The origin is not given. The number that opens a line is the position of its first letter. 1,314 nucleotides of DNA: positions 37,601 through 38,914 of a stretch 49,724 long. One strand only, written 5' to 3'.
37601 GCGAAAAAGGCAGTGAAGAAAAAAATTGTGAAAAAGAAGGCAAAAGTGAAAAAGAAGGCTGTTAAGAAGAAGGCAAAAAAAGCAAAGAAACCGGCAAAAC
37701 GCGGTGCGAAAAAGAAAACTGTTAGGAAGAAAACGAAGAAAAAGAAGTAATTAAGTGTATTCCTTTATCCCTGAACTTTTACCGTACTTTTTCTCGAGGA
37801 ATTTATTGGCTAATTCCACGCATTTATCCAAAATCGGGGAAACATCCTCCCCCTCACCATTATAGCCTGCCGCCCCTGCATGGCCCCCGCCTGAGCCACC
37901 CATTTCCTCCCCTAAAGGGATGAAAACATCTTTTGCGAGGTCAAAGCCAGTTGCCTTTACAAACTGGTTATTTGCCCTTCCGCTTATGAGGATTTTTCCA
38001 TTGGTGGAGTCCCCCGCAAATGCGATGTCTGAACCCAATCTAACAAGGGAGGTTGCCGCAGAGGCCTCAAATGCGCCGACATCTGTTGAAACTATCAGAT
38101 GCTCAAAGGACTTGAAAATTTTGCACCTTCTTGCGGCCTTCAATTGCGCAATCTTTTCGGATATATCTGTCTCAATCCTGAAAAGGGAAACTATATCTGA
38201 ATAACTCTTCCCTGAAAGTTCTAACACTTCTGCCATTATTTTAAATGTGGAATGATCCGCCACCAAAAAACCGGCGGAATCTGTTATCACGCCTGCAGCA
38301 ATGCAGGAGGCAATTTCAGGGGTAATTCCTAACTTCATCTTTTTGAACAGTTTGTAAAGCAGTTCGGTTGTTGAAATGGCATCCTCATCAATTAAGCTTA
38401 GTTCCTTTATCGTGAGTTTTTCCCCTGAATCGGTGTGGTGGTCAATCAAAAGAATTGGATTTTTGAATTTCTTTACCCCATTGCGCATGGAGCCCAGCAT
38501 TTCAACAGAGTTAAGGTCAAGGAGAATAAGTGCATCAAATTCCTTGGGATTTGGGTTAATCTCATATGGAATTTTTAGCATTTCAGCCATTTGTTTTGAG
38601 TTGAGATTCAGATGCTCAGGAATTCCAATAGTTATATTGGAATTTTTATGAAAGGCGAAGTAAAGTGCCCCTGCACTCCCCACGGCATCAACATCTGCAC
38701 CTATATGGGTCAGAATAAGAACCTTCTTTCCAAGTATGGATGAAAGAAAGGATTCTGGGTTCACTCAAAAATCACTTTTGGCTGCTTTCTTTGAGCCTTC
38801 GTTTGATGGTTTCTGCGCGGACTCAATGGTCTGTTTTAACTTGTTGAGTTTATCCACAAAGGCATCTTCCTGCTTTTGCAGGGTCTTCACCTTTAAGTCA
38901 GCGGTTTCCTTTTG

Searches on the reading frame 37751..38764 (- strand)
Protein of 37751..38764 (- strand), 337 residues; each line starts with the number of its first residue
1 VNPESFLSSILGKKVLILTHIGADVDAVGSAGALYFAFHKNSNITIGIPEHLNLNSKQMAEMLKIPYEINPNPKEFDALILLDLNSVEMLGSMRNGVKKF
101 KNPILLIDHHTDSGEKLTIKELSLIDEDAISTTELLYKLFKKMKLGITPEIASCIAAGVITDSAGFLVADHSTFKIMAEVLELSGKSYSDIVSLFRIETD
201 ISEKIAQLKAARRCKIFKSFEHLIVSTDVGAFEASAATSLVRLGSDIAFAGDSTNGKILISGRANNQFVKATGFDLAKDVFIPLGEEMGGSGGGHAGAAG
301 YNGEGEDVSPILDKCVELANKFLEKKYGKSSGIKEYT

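Call 36: search_protein_families(library=pfam, proteins=[window:37751-38764:-], max_evalue=0.00001)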
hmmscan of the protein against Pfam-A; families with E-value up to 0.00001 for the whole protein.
window:37751-38764:- (337 aa): 1 family
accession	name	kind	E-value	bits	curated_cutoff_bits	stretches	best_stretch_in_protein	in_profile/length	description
PF01368.27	DHH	-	2.7e-16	60.4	28.1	1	14-159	1-125/125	DHH family, N-terminal domain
